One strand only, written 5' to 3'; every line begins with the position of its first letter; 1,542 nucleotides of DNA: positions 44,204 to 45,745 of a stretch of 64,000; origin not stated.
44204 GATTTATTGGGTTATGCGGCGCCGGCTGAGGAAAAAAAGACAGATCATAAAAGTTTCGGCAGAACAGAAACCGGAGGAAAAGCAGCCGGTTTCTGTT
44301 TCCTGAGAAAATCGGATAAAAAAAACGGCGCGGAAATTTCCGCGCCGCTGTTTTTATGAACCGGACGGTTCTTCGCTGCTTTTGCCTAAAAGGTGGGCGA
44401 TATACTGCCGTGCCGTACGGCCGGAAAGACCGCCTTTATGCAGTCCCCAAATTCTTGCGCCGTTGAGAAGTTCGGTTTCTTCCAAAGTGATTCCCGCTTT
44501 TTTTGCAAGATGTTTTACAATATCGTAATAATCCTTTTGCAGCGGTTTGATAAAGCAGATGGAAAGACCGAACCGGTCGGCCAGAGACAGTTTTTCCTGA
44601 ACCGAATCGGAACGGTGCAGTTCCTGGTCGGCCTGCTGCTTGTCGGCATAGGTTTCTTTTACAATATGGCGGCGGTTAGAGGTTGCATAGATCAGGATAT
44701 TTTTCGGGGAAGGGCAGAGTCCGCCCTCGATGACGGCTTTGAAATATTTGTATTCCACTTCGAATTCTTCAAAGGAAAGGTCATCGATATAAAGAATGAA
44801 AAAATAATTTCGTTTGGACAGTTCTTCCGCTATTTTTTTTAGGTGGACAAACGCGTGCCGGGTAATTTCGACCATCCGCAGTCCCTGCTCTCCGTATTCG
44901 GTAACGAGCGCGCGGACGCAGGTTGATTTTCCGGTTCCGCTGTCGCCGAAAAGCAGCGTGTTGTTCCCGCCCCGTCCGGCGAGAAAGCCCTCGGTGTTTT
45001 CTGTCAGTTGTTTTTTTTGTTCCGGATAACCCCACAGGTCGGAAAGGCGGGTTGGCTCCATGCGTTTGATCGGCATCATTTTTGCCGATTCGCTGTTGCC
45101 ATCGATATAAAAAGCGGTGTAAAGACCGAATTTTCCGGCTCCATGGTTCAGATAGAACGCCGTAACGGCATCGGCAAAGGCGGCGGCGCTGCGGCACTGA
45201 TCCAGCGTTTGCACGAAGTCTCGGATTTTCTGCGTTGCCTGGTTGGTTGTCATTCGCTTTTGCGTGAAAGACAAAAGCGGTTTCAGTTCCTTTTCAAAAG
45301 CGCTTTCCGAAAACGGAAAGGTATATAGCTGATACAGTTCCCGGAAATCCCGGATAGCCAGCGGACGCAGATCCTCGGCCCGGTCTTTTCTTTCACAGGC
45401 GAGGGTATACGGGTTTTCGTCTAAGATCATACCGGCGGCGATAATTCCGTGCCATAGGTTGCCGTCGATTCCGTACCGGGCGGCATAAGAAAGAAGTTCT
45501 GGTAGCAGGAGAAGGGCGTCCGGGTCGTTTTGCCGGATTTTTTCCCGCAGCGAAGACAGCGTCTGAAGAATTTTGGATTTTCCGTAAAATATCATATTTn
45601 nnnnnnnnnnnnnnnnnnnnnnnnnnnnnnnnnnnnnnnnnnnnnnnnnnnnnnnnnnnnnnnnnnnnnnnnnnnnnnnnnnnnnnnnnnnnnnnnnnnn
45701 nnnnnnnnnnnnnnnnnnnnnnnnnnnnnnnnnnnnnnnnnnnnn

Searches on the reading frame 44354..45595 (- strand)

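Call 8: search_protein_families(library=pfam, proteins=[window:44354-45595:-])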
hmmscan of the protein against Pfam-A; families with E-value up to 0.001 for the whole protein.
window:44354-45595:- (413 aa): 6 families
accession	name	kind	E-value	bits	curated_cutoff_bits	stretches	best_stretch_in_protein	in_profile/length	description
PF05673.19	DUF815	-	1.2e-87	293.7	23.8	1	161-405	5-248/249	Protein of unknown function (DUF815)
PF13191.12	AAA_16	-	1.4e-06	29.3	32.6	1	194-257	9-71/167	AAA ATPase domain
PF20720.3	nSTAND3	-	5.3e-05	23.4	27.2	1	213-273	20-74/155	Novel STAND NTPase 3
PF00004.35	AAA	-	0.0001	23.2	21.2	1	214-273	2-66/131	ATPase family associated with various cellular activities (AAA)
PF25199.1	nSTAND_NTPase5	-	0.00011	22.4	34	1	203-274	34-106/145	Novel STAND NTPase 5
PF13401.12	AAA_22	-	0.00012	22.8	27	1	210-259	5-54/130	AAA domain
